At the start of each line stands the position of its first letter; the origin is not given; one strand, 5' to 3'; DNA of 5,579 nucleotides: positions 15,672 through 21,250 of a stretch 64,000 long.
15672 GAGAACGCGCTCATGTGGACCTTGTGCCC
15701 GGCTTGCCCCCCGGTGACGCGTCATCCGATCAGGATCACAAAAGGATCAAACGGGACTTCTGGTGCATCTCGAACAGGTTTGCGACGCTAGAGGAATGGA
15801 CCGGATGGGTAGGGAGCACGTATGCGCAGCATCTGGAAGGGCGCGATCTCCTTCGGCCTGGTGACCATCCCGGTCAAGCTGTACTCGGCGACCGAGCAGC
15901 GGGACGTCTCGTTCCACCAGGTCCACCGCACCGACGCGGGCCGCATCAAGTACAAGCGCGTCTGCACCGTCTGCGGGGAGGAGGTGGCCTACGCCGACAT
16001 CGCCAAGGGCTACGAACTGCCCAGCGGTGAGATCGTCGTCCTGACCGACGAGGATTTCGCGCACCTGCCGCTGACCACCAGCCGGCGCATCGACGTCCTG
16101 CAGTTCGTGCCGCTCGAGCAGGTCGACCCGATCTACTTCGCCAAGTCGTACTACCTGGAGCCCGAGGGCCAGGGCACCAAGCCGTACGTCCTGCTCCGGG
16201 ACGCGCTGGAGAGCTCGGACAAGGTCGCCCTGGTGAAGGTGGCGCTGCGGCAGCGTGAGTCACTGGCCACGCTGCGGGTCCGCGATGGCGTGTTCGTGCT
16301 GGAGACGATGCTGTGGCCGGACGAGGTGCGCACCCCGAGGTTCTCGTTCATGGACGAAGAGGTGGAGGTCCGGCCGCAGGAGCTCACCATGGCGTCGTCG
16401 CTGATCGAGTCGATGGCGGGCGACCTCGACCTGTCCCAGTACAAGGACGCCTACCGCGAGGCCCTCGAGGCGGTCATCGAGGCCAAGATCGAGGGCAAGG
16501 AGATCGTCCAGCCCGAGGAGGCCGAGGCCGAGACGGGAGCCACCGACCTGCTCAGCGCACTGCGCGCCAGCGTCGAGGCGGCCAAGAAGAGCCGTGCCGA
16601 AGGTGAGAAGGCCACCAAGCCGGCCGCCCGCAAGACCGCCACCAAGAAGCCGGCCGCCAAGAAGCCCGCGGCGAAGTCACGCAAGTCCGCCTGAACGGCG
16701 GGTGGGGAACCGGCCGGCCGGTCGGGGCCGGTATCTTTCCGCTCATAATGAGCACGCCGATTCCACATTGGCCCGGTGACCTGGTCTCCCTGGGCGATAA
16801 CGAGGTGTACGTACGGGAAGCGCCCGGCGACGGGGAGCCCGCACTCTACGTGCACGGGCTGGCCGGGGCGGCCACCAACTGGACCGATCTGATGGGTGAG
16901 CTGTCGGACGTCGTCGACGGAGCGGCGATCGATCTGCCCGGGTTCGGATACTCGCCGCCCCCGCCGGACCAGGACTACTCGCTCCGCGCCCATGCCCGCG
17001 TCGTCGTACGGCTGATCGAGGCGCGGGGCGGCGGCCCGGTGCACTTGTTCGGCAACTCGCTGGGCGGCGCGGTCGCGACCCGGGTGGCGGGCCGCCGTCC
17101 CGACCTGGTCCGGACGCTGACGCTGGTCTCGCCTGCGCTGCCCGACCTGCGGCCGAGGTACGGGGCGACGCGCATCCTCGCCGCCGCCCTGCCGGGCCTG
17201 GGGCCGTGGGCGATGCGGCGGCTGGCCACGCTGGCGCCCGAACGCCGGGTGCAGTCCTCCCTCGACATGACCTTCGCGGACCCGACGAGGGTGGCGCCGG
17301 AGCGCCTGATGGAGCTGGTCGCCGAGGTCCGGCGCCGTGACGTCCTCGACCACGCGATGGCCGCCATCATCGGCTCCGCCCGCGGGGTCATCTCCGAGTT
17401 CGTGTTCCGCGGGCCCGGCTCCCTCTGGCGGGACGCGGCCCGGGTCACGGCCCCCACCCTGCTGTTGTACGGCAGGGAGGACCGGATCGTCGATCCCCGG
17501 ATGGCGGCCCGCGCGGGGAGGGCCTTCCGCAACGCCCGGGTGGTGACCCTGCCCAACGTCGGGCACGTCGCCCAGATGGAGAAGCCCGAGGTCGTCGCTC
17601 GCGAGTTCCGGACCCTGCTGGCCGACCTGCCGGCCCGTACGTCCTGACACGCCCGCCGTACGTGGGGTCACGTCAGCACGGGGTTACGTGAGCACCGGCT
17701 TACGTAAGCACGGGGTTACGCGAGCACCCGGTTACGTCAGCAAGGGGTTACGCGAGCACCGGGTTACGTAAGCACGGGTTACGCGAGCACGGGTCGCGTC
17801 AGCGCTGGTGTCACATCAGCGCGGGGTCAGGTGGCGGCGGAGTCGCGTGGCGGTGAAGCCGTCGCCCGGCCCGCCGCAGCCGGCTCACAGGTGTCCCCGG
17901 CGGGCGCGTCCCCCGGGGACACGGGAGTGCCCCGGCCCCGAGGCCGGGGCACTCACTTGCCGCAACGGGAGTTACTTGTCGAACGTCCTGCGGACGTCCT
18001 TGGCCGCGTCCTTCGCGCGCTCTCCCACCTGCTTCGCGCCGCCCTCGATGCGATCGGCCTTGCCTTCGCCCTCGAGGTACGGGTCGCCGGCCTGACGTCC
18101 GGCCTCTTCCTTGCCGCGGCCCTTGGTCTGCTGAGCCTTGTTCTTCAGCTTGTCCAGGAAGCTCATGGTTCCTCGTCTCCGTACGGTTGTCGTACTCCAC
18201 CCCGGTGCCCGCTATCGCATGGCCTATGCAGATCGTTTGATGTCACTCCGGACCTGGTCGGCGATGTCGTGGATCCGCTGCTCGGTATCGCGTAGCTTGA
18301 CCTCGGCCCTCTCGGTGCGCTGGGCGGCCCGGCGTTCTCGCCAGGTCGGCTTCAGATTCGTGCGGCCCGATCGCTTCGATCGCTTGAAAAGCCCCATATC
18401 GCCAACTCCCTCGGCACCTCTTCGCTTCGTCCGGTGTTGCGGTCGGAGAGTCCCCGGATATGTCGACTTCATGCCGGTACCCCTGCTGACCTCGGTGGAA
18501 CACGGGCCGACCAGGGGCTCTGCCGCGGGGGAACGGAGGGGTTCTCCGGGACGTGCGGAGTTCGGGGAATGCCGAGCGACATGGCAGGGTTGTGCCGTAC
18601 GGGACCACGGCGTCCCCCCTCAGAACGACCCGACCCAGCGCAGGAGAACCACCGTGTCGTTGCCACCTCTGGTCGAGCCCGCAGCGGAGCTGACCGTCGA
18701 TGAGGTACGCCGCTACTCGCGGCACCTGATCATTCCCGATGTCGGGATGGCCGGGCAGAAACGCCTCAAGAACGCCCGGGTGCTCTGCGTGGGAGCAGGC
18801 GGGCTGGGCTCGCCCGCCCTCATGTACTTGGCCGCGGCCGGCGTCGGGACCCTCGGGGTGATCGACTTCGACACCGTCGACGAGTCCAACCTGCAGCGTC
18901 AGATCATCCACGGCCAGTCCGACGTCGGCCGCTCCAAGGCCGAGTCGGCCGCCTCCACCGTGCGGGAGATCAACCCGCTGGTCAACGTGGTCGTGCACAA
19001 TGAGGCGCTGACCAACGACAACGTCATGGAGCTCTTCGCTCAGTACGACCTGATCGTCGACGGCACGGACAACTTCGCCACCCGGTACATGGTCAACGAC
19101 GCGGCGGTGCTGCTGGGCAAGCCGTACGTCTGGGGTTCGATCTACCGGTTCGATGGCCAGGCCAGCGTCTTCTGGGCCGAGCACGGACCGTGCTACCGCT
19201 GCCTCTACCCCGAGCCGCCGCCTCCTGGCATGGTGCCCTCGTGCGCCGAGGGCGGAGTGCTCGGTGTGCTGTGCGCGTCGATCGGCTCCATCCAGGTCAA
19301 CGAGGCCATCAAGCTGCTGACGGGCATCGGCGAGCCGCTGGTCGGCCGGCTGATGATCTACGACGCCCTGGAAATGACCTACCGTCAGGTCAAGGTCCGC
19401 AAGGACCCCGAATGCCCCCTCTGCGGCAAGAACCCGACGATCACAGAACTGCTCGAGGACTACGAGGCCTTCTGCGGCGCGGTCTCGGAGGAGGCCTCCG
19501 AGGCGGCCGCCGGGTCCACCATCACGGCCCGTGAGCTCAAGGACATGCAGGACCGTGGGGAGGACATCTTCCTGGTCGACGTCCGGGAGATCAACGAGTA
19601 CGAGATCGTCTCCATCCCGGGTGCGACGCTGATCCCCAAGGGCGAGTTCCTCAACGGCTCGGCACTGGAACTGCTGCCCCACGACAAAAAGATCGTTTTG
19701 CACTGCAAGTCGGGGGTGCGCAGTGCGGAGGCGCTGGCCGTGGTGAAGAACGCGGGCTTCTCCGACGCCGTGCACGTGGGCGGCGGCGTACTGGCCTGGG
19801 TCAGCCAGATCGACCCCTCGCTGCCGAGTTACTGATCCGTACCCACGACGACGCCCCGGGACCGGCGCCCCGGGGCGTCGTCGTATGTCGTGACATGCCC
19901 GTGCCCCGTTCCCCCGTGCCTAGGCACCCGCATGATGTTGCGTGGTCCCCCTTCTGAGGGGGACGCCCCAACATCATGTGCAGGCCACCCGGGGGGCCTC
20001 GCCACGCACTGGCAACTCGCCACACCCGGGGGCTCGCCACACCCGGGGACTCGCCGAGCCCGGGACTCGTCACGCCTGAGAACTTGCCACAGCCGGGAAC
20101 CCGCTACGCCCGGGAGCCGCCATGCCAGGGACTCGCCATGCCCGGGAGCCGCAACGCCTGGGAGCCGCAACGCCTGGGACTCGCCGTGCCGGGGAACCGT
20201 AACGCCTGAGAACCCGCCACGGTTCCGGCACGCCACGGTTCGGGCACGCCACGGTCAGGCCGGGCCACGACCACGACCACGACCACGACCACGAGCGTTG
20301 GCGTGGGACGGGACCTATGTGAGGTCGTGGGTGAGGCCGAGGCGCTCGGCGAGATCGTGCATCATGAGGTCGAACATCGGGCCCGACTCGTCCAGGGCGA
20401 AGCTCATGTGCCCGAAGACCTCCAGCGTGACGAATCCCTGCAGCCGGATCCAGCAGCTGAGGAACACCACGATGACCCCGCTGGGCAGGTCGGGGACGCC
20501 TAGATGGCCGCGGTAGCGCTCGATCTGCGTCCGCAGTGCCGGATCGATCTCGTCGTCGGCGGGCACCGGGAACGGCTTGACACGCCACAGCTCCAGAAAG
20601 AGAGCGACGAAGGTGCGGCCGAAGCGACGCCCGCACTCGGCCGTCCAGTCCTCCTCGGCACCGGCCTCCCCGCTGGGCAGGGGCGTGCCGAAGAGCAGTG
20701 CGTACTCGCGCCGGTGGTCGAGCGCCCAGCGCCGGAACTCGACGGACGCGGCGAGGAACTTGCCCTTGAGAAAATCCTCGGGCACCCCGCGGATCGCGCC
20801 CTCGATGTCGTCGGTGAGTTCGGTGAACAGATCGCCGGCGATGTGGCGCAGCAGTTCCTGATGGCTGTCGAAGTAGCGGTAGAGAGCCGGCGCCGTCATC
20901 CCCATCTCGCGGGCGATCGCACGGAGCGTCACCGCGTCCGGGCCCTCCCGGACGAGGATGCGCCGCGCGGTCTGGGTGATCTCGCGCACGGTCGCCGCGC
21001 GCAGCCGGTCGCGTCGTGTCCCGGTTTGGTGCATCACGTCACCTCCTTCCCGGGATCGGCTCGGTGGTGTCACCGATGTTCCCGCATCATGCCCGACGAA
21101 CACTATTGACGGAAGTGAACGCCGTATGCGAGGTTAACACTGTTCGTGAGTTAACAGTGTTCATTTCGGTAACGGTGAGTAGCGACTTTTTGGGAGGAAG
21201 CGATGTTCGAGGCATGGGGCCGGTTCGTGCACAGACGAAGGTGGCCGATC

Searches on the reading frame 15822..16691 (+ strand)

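Call 52: search_protein_families(library=pfam, proteins=[window:15822-16691:+], max_evalue=0.00001)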
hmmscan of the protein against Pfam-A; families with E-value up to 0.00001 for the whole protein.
window:15822-16691:+ (290 aa): 1 family
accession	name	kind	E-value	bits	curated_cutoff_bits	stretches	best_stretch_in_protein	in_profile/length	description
PF02735.22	Ku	-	3.1e-57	194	25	1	10-190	1-190/190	Ku70/Ku80 beta-barrel domain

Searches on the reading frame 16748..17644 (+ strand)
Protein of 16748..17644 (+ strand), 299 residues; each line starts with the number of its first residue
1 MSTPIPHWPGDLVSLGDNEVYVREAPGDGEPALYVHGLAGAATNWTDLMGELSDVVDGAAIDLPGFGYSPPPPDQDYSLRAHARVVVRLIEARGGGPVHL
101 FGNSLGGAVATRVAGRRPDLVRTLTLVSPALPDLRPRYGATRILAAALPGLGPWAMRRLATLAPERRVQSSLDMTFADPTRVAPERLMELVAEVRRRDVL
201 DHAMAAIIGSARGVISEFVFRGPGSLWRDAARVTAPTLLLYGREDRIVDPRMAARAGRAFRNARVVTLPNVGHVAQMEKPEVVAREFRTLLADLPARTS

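Call 52: search_protein_families(library=pfam, proteins=[window:16748-17644:+], max_evalue=0.00001)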
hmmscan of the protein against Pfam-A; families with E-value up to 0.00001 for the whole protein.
window:16748-17644:+ (299 aa): 3 families
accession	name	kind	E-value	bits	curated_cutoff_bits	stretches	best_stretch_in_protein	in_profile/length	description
PF00561.26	Abhydrolase_1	-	7.1e-32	111.4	25.8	1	33-280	4-245/245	alpha/beta hydrolase fold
PF12697.13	Abhydrolase_6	-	2.7e-26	94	26.3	1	33-285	2-216/217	Alpha/beta hydrolase family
PF12146.15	Hydrolase_4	-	9.2e-18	64.8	27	1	34-278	9-237/239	Serine aminopeptidase, S33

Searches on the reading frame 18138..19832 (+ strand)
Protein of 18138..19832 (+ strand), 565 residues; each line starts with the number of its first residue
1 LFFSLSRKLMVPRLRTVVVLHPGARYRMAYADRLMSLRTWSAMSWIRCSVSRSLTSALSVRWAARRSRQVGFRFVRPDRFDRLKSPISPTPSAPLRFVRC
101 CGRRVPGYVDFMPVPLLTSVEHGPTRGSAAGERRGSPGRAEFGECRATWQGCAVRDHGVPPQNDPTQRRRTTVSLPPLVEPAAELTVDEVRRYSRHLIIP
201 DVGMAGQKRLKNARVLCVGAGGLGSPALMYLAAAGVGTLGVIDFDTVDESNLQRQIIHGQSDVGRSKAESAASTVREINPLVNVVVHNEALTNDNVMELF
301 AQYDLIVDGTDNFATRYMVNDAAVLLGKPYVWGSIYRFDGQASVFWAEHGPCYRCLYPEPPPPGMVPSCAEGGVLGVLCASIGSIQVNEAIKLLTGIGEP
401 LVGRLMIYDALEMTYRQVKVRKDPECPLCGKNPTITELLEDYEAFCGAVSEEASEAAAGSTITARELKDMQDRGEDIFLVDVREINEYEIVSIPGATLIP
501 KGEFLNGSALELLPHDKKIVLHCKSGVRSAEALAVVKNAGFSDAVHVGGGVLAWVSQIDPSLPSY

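Call 52: search_protein_families(library=pfam, proteins=[window:18138-19832:+], max_evalue=0.00001)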
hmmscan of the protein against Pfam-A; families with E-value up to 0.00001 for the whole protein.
window:18138-19832:+ (565 aa): 2 families
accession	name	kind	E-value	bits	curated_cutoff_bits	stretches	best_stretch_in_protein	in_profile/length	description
PF00899.27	ThiF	-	2.3e-86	289.3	28.1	1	193-427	1-237/238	ThiF family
PF00581.25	Rhodanese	-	4.3e-15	56.4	22.2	1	463-556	1-101/102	Rhodanese-like domain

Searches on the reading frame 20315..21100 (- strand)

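Call 52: search_protein_families(library=pfam, proteins=[window:20315-21100:-], max_evalue=0.00001)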
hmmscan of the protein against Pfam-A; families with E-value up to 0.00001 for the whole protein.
window:20315-21100:- (261 aa): 2 families
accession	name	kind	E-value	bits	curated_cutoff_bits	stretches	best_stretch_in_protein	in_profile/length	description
PF13305.11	TetR_C_33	-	2e-15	57.7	26.8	1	117-250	3-103/103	Tetracyclin repressor-like, C-terminal domain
PF00440.29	TetR_N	-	1.4e-13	50.8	24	1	41-86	1-46/47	Bacterial regulatory proteins, tetR family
